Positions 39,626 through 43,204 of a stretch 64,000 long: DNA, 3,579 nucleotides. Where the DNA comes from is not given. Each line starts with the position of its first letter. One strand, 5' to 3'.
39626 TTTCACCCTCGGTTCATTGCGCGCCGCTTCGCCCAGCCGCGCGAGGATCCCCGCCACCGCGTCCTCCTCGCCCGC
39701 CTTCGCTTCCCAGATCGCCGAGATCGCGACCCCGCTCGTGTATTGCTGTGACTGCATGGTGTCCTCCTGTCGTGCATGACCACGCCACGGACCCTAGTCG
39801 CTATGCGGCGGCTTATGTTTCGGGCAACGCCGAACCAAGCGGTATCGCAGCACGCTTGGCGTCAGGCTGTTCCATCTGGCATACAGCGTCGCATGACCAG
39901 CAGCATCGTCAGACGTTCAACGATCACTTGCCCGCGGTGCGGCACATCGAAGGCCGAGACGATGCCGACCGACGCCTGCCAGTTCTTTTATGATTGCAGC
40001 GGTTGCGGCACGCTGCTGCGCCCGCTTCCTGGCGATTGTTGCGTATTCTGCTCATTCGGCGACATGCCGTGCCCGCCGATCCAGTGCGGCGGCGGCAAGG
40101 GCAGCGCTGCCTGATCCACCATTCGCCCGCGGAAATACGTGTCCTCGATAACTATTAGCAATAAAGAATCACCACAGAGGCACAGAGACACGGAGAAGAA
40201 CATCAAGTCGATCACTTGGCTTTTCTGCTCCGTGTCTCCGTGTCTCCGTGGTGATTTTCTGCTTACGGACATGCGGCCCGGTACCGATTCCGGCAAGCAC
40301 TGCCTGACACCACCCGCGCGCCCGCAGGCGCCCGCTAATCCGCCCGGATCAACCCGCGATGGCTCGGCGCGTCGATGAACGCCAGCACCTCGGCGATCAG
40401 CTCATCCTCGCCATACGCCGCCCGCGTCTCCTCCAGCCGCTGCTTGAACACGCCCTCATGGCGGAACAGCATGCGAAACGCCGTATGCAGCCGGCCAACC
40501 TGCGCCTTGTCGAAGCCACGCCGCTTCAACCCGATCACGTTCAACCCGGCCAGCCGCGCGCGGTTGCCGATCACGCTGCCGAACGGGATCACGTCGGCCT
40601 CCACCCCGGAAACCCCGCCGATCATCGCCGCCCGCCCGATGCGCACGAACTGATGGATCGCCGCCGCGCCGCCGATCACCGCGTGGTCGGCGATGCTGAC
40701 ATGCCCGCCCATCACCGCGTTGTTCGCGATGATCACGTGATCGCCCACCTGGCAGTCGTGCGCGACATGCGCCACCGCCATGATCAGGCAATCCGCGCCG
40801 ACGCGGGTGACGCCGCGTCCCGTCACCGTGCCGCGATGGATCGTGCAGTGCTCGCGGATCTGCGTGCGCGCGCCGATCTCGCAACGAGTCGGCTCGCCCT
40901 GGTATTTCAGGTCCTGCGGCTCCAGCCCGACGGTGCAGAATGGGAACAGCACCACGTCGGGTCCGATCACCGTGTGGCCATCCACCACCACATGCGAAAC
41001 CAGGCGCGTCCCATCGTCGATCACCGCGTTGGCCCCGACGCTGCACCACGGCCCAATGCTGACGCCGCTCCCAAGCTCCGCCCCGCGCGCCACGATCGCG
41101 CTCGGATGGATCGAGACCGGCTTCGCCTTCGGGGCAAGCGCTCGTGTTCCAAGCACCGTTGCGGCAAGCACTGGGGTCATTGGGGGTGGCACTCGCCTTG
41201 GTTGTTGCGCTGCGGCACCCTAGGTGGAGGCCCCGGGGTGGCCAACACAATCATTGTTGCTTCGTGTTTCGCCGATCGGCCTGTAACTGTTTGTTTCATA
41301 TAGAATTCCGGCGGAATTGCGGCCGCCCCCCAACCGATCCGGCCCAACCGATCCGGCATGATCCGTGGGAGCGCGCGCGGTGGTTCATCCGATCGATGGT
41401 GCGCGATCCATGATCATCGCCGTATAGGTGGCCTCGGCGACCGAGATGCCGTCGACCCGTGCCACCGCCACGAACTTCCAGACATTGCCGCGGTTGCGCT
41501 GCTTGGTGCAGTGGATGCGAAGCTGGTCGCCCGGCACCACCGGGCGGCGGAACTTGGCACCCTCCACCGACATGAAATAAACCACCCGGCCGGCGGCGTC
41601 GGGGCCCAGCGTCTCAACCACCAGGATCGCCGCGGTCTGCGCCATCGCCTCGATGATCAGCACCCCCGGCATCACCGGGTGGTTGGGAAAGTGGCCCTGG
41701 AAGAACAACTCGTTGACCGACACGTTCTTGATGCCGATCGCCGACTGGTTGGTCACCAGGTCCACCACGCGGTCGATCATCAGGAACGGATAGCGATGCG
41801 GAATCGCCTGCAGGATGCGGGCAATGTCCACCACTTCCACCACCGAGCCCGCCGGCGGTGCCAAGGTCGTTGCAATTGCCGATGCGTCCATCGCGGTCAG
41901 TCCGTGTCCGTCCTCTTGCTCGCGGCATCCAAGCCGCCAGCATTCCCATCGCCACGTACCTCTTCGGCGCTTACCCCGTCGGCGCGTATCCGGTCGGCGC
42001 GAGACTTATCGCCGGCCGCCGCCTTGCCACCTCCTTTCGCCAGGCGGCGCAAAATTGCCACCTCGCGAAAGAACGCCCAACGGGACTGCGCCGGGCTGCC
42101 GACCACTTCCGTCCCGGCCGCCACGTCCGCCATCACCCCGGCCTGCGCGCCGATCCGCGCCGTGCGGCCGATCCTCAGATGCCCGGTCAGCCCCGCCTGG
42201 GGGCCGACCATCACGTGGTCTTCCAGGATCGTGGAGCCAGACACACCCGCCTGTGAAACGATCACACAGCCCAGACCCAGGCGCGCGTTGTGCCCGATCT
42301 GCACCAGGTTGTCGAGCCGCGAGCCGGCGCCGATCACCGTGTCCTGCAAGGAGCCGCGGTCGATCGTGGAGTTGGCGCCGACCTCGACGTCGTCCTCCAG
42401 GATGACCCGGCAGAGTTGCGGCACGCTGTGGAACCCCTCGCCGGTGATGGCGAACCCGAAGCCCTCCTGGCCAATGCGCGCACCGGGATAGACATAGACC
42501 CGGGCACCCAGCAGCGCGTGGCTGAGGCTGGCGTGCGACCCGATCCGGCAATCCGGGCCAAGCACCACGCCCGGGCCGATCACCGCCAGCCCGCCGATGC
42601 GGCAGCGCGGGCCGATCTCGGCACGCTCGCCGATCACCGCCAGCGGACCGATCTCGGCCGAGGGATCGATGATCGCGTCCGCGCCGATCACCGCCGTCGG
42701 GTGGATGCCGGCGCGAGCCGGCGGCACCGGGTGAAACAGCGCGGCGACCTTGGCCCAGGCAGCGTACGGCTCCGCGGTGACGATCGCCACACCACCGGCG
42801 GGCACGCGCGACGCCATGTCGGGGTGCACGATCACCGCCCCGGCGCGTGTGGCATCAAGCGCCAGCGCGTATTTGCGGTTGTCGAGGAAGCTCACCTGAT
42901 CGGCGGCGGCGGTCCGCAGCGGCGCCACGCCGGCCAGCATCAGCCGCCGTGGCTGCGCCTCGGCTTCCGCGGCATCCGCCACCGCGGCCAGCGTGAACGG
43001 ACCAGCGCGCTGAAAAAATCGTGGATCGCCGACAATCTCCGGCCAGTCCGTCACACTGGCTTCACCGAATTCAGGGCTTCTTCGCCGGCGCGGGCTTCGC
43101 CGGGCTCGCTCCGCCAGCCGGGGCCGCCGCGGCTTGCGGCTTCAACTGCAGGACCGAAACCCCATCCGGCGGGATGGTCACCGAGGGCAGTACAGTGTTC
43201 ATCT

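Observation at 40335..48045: lpxA-fabZ-lpxD-skp-bamA block is inverted relative to lpxI; lpxB missing from the neighbourhood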

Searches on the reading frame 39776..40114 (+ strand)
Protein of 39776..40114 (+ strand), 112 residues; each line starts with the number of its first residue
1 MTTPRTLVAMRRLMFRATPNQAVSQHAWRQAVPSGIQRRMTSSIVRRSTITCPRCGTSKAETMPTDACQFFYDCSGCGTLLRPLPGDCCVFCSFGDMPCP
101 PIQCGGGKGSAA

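Call 13: search_protein_families(library=pfam, proteins=[window:39776-40114:+], max_evalue=0.01)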
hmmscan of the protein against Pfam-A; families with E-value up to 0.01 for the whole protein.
window:39776-40114:+ (112 aa): 1 family
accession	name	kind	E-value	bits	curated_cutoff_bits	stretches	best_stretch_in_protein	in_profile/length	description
PF13248.11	Zn_ribbon_3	-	0.00064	19.5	27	0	48-59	1-11/26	zinc-ribbon domain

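Call 50: search_protein_families(library=pfam, proteins=[window:39776-40114:+], max_evalue=0.01)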
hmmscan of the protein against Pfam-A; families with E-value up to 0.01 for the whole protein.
window:39776-40114:+ (112 aa): 1 family
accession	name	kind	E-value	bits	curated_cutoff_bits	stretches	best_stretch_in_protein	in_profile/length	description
PF13248.11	Zn_ribbon_3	-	0.00064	19.5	27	0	48-59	1-11/26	zinc-ribbon domain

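Call 52: search_protein_families(library=ncbifam, proteins=[window:39776-40114:+], max_evalue=0.01)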
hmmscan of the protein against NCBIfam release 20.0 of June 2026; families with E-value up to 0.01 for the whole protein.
window:39776-40114:+ (112 aa): 2 families
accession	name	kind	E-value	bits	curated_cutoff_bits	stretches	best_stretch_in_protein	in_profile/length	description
NF041374.1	GDCCVxC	domain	1.2e-28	99.1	40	1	48-103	1-56/58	GDCCVxC domain-containing (seleno)protein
TIGR02159.1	PA_CoA_Oxy4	equivalog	0.0098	16.2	108.15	0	32-77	90-136/146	1,2-phenylacetyl-CoA epoxidase subunit PaaD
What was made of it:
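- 39776..40114 (+): GDCCVxC-domain small cysteine-rich protein gene. It is part of a 486-bp window-specific insertion (39837-40322) between ABM and lpxA. NCBIfam NF041374, 99 bits against a cutoff of 40 (call 52).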

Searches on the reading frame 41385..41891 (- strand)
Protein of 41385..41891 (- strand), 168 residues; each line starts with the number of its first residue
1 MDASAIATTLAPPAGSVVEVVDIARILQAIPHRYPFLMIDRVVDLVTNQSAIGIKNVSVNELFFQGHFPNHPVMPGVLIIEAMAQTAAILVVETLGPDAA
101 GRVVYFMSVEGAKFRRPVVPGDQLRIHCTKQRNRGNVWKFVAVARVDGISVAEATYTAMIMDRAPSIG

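Call 3: search_protein_families(library=ncbifam, proteins=[window:41385-41891:-])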
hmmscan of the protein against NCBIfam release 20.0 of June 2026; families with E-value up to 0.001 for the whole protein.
window:41385-41891:- (168 aa): 6 families
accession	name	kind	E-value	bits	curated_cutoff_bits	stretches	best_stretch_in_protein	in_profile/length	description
NF000582.1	PRK00006.1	equivalog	9.4e-57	190.8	113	1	22-159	1-136/137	3-hydroxyacyl-ACP dehydratase FabZ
TIGR01750.1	fabZ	equivalog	1.4e-54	183.7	155.15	1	21-160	1-141/141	3-hydroxyacyl-ACP dehydratase FabZ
NF009667.0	PRK13188.1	equivalog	6.2e-54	183.4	465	1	19-163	319-462/464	bifunctional UDP-3-O-[3-hydroxymyristoyl] N-acetylglucosamine deacetylase/3-hydroxyacyl-ACP dehydratase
NF058663.1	cispen_cyc_AmcE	equivalog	7.7e-20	71.5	140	1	23-155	6-137/153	cispentacin biosynthesis cyclizing decarboxylase AmcE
NF003509.0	PRK05174.1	equivalog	1.1e-08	35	124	1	34-123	32-123/172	bifunctional 3-hydroxydecanoyl-ACP dehydratase/trans-2-decenoyl-ACP isomerase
TIGR01749.1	fabA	equivalog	8.5e-07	29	238.15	1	35-123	30-120/169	3-hydroxyacyl-[acyl-carrier-protein] dehydratase FabA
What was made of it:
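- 41385..41891 (-): fabZ (3-hydroxyacyl-ACP dehydratase). Call 3 (NF000582, 191 bits).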

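Call 4: search_protein_families(library=pfam, proteins=[window:41385-41891:-])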
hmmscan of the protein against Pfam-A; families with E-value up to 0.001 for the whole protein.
window:41385-41891:- (168 aa): 2 families
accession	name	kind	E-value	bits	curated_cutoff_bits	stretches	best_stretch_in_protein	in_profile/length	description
PF07977.19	FabA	-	1.7e-34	118.9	23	1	30-154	1-137/138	FabA-like domain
PF22818.2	ApeI-like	-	1.2e-05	26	28.5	1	62-132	27-88/119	ApeI dehydratase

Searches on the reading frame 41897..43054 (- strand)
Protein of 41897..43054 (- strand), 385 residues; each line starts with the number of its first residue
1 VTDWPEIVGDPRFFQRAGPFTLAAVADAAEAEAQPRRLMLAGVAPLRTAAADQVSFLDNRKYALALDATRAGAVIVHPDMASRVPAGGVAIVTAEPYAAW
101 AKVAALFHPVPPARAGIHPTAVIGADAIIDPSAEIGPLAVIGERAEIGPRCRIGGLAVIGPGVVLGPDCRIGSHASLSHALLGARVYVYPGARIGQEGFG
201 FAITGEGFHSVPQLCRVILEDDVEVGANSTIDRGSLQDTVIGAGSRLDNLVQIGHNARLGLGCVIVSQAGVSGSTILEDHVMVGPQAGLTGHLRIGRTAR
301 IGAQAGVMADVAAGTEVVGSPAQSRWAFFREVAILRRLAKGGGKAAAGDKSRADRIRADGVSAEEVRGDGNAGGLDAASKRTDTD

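Call 3: search_protein_families(library=ncbifam, proteins=[window:41897-43054:-])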
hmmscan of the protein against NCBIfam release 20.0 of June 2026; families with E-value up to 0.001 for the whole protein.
window:41897-43054:- (385 aa): 31 families (the best 25 are shown)
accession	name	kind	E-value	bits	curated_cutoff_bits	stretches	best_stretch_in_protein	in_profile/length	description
NF002060.0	PRK00892.1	subfamily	6e-111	370.9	207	1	19-344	3-334/345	UDP-3-O-(3-hydroxymyristoyl)glucosamine N-acyltransferase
TIGR01853.1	lipid_A_lpxD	equivalog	3.3e-97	325.3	242.5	1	26-341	3-321/325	UDP-3-O-(3-hydroxymyristoyl)glucosamine N-acyltransferase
NF003657.0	PRK05289.1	equivalog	1.4e-28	99.8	226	2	133-325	4-193/264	acyl-ACP--UDP-N-acetylglucosamine O-acyltransferase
TIGR03570.1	NeuD_NnaD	subfamily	1.8e-23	83.2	160.8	2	217-323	94-202/202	NeuD/PglB/VioB family sugar acetyltransferase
TIGR01852.1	lipid_A_lpxA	equivalog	3.4e-23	82.2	231.05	1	135-319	1-182/254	acyl-ACP--UDP-N-acetylglucosamine O-acyltransferase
NF041874.1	EPS_EpsC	equivalog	1.2e-11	44.6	150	1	275-324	114-163/168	serine O-acetyltransferase EpsC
TIGR01173.1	glmU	equivalog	3.9e-11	42.5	366.85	1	158-324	276-441/452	bifunctional UDP-N-acetylglucosamine diphosphorylase/glucosamine-1-phosphate N-acetyltransferase GlmU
TIGR01172.1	cysE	equivalog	1e-10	41.9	210.65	1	220-323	65-162/162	serine O-acetyltransferase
NF010935.0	PRK14355.1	equivalog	1.3e-08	33.9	718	1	122-318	251-441/459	bifunctional UDP-N-acetylglucosamine diphosphorylase/glucosamine-1-phosphate N-acetyltransferase GlmU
NF006986.0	PRK09451.1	equivalog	3.2e-08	32.8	725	1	237-322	351-442/456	bifunctional UDP-N-acetylglucosamine diphosphorylase/glucosamine-1-phosphate N-acetyltransferase GlmU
TIGR03532.1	DapD_Ac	equivalog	5.8e-08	32.6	231.75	1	236-323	120-209/231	2,3,4,5-tetrahydropyridine-2,6-dicarboxylate N-acetyltransferase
NF010932.0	PRK14352.1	equivalog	9.4e-08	31.1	611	1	112-198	265-349/488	bifunctional UDP-N-acetylglucosamine diphosphorylase/glucosamine-1-phosphate N-acetyltransferase GlmU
TIGR03992.1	Arch_glmU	subfamily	9.7e-08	31.3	292.1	1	115-171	243-299/393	bifunctional sugar-1-phosphate nucleotidylyltransferase/acetyltransferase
NF010940.0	PRK14360.1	equivalog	1.8e-07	30.1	602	0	219-303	265-342/452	bifunctional UDP-N-acetylglucosamine diphosphorylase/glucosamine-1-phosphate N-acetyltransferase GlmU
NF052502.1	man1P_GTase_Rv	exception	5e-07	28.9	440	0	115-166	293-343/352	mannose-1-phosphate guanylyltransferase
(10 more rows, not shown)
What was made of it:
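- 41897..43054 (-): lpxD (UDP-3-O-acylglucosamine N-acyltransferase). Call 3 (NF002060, 371 bits).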

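Call 4: search_protein_families(library=pfam, proteins=[window:41897-43054:-])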
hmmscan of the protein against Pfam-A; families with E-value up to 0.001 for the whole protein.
window:41897-43054:- (385 aa): 6 families
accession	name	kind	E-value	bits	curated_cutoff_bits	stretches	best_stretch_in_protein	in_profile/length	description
PF00132.30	Hexapep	-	1.4e-27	94.6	27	3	145-177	2-34/36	Bacterial transferase hexapeptide (six repeats)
PF04613.19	LpxD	-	2.1e-20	72.8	30.8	1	40-106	4-70/70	UDP-3-O-[3-hydroxymyristoyl] glucosamine N-acyltransferase, LpxD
PF25084.1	LbH_EIF2B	-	1.3e-10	41.6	54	1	118-196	13-89/105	EIF2B subunit epsilon LbH domain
PF14602.12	Hexapep_2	-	1.2e-09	38.1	27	0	147-172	4-27/34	Hexapeptide repeat of succinyl-transferase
PF24894.1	Hexapep_GlmU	-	1.6e-06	28.6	23.3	0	147-197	37-86/104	GlmU-like, C-terminal hexapeptide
PF25087.1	GMPPB_C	-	0.00016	21.8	39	0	126-189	4-66/110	GMPPB C-terminal domain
